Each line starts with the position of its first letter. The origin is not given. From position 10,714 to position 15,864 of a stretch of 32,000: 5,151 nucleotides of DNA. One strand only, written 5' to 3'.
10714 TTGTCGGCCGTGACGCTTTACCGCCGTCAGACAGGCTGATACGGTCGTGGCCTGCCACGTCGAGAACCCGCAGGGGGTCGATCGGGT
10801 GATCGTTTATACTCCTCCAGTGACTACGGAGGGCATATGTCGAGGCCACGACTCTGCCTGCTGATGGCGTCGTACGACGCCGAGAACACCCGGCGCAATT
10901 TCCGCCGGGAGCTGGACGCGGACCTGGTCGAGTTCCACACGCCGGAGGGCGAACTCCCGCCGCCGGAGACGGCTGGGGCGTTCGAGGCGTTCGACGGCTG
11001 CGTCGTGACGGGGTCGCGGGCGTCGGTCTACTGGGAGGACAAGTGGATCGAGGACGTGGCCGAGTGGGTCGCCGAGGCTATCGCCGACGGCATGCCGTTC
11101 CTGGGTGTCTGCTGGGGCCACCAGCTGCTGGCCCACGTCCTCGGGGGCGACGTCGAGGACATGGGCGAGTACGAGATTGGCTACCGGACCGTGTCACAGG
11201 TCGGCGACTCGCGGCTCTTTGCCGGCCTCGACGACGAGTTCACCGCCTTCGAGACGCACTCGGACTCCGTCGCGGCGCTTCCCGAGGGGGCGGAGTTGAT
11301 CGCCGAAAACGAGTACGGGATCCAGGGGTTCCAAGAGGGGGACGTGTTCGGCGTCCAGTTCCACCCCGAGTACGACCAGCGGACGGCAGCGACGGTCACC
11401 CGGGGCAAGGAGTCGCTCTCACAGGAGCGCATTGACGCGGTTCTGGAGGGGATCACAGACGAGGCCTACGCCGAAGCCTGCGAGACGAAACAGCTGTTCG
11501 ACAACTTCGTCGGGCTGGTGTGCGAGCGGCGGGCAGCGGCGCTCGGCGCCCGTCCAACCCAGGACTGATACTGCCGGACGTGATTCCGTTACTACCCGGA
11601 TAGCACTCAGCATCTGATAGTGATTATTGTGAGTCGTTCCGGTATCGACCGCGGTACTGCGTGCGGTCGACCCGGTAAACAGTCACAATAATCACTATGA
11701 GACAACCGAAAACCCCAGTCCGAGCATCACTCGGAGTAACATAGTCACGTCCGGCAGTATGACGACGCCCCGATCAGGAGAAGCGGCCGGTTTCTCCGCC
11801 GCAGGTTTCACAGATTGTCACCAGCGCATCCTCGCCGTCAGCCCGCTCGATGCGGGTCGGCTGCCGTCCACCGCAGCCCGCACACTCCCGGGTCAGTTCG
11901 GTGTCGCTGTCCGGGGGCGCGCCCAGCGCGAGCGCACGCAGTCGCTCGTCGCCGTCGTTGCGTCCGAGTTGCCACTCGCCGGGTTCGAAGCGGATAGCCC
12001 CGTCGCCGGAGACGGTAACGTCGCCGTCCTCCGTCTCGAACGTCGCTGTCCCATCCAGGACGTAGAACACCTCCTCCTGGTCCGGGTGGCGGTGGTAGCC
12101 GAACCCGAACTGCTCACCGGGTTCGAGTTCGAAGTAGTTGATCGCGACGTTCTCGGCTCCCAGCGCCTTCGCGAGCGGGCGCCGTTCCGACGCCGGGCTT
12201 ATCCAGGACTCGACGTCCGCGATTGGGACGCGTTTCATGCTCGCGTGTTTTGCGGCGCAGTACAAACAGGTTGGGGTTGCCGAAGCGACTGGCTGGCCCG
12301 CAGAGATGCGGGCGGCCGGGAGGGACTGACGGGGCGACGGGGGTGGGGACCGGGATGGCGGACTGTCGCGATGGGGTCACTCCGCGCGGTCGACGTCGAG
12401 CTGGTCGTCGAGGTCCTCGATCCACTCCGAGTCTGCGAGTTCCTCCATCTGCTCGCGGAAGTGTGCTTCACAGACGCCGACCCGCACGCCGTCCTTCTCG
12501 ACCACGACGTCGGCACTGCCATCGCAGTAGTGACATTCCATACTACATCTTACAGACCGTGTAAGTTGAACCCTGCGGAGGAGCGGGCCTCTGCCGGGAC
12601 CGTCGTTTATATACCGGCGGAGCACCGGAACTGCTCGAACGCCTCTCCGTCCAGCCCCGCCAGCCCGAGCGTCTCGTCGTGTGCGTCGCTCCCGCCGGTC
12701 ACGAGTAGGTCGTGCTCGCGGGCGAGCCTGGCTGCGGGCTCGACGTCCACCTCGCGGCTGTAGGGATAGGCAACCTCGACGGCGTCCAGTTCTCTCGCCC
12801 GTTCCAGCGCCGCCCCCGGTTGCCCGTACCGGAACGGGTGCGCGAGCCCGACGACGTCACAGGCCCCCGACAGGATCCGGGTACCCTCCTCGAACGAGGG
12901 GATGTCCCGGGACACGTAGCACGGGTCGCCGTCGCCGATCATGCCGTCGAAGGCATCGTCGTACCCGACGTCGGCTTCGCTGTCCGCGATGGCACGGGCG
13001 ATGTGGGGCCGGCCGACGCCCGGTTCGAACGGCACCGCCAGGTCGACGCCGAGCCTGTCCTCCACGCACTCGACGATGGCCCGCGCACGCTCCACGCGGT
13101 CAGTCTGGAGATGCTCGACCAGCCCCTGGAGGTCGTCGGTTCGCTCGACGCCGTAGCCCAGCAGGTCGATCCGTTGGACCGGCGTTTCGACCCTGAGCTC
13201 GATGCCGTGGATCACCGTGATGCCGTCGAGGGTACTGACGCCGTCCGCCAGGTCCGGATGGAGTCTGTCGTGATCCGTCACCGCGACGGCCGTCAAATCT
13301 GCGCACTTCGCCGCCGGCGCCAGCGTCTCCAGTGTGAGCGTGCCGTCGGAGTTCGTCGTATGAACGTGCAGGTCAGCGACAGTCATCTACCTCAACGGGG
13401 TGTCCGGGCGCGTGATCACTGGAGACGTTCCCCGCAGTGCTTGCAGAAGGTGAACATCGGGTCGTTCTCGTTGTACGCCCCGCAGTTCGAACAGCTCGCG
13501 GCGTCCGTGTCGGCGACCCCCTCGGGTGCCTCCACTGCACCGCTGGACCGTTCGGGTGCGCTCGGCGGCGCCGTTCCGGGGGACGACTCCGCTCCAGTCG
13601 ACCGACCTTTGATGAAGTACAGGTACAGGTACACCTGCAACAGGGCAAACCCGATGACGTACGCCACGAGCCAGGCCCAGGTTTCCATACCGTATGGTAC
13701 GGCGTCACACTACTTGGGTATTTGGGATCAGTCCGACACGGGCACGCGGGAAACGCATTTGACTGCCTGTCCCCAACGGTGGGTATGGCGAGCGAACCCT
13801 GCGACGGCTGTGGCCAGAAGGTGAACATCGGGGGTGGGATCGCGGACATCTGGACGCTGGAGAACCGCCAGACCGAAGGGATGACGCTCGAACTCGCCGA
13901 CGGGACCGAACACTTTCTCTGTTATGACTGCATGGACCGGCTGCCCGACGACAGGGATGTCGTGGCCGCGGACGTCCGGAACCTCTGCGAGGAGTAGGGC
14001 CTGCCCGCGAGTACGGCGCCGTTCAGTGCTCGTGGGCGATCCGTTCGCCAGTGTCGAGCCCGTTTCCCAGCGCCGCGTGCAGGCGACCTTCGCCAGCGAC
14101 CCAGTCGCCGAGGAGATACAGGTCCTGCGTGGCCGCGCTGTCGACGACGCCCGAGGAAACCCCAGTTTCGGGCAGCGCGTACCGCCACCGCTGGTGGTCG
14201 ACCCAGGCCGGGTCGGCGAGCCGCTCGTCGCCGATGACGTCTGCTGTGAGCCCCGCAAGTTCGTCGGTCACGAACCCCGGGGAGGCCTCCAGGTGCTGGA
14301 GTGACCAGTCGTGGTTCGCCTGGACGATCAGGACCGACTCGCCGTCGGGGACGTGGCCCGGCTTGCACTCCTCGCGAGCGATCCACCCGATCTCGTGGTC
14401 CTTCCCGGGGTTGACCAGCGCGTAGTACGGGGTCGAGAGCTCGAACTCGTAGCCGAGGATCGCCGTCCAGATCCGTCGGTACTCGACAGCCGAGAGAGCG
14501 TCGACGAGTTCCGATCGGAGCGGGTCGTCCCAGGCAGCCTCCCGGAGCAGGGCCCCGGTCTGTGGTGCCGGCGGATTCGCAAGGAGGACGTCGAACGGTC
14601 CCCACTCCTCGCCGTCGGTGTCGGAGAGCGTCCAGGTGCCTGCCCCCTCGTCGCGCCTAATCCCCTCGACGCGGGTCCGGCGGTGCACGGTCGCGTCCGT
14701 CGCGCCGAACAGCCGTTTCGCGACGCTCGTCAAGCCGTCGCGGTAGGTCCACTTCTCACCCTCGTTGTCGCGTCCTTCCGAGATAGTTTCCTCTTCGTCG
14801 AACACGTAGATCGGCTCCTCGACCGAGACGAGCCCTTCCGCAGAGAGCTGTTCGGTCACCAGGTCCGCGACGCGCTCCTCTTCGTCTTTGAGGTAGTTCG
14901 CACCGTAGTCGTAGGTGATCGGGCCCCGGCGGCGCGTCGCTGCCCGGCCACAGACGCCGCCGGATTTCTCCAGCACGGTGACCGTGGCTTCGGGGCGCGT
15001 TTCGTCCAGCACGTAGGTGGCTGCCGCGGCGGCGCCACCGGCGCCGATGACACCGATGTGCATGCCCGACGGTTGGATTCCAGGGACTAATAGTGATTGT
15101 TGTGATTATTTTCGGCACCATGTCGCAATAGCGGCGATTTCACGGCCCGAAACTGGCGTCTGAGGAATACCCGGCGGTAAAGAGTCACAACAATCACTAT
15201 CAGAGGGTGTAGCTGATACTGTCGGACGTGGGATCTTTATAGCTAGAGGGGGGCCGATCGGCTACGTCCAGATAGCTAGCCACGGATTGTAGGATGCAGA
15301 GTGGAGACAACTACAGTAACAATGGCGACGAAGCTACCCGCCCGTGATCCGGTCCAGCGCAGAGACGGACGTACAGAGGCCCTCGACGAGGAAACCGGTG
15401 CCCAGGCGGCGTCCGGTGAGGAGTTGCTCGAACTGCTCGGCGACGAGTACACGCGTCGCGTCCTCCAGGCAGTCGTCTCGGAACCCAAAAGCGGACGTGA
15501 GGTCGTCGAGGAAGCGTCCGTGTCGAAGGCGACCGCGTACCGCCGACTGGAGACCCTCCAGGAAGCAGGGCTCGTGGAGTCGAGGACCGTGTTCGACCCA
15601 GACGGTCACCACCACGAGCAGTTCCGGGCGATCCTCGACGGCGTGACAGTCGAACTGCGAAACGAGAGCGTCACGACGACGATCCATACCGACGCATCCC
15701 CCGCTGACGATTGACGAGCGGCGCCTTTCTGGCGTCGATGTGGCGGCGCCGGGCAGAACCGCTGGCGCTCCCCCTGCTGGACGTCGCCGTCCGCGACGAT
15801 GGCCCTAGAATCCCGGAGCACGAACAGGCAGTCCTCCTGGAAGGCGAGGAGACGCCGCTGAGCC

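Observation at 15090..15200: Family A: a 111-bp TIR-bounded non-coding element present in six full or partial copies within 32 kb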

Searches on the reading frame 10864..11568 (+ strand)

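Call 71: search_protein_families(library=pfam, proteins=[window:10864-11568:+], max_evalue=0.001)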
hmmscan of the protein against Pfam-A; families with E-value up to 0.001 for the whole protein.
window:10864-11568:+ (234 aa): 3 families
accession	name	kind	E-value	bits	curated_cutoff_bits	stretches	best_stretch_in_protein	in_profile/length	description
PF00117.34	GATase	-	3.5e-24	86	22.8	1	18-175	23-178/190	Glutamine amidotransferase class-I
PF07722.19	Peptidase_C26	-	9.7e-08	32.5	20.5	1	69-169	98-219/219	Peptidase C26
PF04204.22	HTS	-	0.00033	20.2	27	1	41-175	97-242/298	Homoserine O-succinyltransferase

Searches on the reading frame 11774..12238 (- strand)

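Call 71: search_protein_families(library=pfam, proteins=[window:11774-12238:-], max_evalue=0.001)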
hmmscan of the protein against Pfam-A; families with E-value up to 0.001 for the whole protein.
window:11774-12238:- (154 aa): 2 families
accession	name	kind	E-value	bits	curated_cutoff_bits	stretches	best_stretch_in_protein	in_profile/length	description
PF07883.17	Cupin_2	-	3e-14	52.9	27.2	1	35-104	2-68/70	Cupin domain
PF02311.25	AraC_binding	-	3e-07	30.7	21.1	1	42-120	12-89/135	AraC-like ligand binding domain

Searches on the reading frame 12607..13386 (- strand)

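Call 71: search_protein_families(library=pfam, proteins=[window:12607-13386:-], max_evalue=0.001)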
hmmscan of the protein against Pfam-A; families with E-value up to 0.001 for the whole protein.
window:12607-13386:- (259 aa): 2 families
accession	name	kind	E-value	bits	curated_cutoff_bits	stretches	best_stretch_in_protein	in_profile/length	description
PF02811.25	PHP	-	8.8e-08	33.1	26.4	1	5-92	1-94/164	PHP domain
PF13263.12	PHP_C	-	0.00019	21.3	21.3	1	218-236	7-25/56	PHP-associated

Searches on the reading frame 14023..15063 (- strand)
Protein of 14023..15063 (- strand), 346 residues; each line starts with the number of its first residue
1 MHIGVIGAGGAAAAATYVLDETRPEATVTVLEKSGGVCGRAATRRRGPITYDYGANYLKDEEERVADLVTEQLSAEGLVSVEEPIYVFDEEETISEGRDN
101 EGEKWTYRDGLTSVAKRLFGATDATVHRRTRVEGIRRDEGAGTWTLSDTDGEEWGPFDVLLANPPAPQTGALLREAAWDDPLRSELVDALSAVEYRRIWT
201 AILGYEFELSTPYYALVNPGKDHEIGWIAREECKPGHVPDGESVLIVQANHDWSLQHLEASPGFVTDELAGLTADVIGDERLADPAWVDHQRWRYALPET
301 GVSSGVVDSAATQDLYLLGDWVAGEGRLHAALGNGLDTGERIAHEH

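Call 71: search_protein_families(library=pfam, proteins=[window:14023-15063:-], max_evalue=0.001)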
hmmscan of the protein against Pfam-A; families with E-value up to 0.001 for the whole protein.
window:14023-15063:- (346 aa): 2 families
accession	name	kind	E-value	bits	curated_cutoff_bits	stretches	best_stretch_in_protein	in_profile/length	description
PF01593.30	Amino_oxidase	-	4.1e-11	43.2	19.8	1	98-341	190-441/443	Flavin containing amine oxidoreductase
PF13450.12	NAD_binding_8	-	3.7e-10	40.4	21.9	1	5-70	1-66/68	NAD(P)-binding Rossmann-like domain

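Call 83: find_encoding_contigs(protein=window:14023-15063:-, flank=10000, max_places=4)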
Protein window:14023-15063:- (346 aa): 1 contig read that carries it; 1 place shown.
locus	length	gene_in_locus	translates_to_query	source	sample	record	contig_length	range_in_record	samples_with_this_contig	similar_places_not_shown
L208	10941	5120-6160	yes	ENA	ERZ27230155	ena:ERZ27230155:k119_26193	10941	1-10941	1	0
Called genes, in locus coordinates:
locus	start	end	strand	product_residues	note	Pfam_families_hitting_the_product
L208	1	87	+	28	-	?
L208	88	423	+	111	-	PF00903:Glyoxalase, PF13669:Glyoxalase_4 (faint)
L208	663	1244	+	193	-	PF00072:Response_reg, PF08663:HalX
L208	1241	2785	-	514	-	PF01590:GAF (weak), PF13185:GAF_2, PF13492:GAF_3 (weak), PF15915:BAT, PF04967:HTH_10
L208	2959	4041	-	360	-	PF00512:HisKA, PF02518:HATPase_c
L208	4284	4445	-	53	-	-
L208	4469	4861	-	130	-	PF25213:HVO_A0261_N, PF01978:TrmB (weak), PF12840:HTH_20, PF24033:DUF7342 (weak), PF09339:HTH_IclR (weak)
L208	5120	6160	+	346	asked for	PF13450:NAD_binding_8, PF01593:Amino_oxidase (weak)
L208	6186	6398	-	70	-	PF24442:DUF7561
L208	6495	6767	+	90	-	PF24463:DUF7577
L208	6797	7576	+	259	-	PF02811:PHP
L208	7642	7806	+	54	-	PF20542:DUF6757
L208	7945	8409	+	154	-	PF07883:Cupin_2, PF02311:AraC_binding (weak)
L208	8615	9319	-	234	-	PF00117:GATase, PF07722:Peptidase_C26 (faint)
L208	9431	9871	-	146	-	PF11255:DUF3054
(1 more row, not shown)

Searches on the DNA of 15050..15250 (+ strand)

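Call 27: search_dna_similar(query=window:15085-15205:+, collection=plasmids, mode=distant, max_evalue=0.01, max_rows=40)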
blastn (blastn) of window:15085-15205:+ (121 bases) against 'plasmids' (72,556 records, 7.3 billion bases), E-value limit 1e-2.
Records with a match: 2; places in all: 3; records where one place covers at least 80% of the query: 1.
Best place of each record, by identity: 90-95% 1; 60-80% 1.
By first word of the organism name: Halovenus 1; Halobacterium 1.
By predicted mobility (MOB-suite, as given by PLSDB): non-mobilizable 2.
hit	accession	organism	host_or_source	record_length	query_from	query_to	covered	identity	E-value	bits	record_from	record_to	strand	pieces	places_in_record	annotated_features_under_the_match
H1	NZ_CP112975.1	Halovenus salina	cell cuture,Isla Bacuta saltern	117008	3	120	98%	76.0%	1e-11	76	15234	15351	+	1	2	none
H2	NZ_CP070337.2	Halobacterium sp. BOL4-2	Salt,Salt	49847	90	121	26%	93.8%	6e-4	50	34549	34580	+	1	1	none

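Call 29: get_annotated_region(hit=H2, flank=4000)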
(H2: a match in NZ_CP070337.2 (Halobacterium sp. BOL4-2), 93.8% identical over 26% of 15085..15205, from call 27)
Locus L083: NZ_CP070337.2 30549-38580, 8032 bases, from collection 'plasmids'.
description: Halobacterium sp. BOL4-2 plasmid pBOL4-2_49.8, complete sequence
organism: Halobacterium sp. BOL4-2 (NCBI taxid 2810537)
taxonomy: Archaea; Euryarchaeota; Halobacteria; Halobacteriales; Halobacteriaceae; Halobacterium; Halobacterium sp. BOL4-2
host: -; source: Salt,Salt; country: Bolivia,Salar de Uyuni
typing (MOB-suite, as given by PLSDB): non-mobilizable
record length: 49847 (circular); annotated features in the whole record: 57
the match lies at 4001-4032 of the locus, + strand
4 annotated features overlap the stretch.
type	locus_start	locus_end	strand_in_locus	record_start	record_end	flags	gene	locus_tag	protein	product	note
CDS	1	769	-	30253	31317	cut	-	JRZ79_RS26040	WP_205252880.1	hypothetical protein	-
CDS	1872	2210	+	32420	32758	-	-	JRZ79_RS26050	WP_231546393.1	hypothetical protein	-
CDS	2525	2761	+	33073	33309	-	-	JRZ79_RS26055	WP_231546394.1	hypothetical protein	-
CDS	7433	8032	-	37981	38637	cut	-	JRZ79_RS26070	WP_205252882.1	hypothetical protein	-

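Call 30: get_annotated_region(hit=H1, flank=3000)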
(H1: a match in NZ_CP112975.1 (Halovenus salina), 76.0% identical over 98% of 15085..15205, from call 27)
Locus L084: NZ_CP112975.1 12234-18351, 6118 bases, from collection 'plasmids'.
description: Halovenus salina strain JCM 30072 plasmid unnamed3, complete sequence
organism: Halovenus salina (NCBI taxid 1510225)
taxonomy: Archaea; Euryarchaeota; Halobacteria; Halobacteriales; Haloarculaceae; Halovenus; Halovenus salina
host: -; source: cell cuture,Isla Bacuta saltern; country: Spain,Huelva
typing (MOB-suite, as given by PLSDB): non-mobilizable
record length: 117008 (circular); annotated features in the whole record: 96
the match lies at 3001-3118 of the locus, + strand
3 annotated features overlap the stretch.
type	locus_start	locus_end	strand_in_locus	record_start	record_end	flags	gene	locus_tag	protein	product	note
CDS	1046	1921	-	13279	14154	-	-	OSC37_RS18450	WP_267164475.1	hypothetical protein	-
CDS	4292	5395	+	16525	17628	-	-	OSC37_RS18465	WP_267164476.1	PQQ-binding-like beta-propeller repeat protein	-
CDS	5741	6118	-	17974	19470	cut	-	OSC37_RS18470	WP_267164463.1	IS1634 family transposase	-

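Call 73: search_rna_families(source=window, start=15050, end=15250, threshold=evalue, max_evalue=1)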
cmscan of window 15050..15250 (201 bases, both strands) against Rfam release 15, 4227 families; matches with E-value up to 1: 0.
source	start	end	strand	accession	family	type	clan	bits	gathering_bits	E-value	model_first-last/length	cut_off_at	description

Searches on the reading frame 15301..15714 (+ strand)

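Call 71: search_protein_families(library=pfam, proteins=[window:15301-15714:+], max_evalue=0.001)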
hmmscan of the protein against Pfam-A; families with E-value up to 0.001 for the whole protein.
window:15301-15714:+ (137 aa): 7 families
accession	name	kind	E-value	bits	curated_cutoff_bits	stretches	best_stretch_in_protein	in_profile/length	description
PF12840.13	HTH_20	-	3.8e-08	33.6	27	1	46-95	1-51/51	Helix-turn-helix domain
PF25213.1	HVO_A0261_N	-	7.4e-08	32.6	35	1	51-95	13-57/86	HVO_A0261 N-terminal domain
PF24033.1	DUF7342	-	2.3e-06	28.1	31.6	1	57-123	12-77/150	Family of unknown function (DUF7342)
PF09339.16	HTH_IclR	-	3.1e-06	27.3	22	1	57-94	11-50/52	IclR helix-turn-helix domain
PF01978.25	TrmB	-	3.8e-06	27.1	25.6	1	52-95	11-55/68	Sugar-specific transcriptional regulator TrmB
PF12802.13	MarR_2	-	0.00036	21.1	27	1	53-95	9-53/61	MarR family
PF01022.26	HTH_5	-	0.00093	19.5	22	0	52-94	5-47/47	Bacterial regulatory protein, arsR family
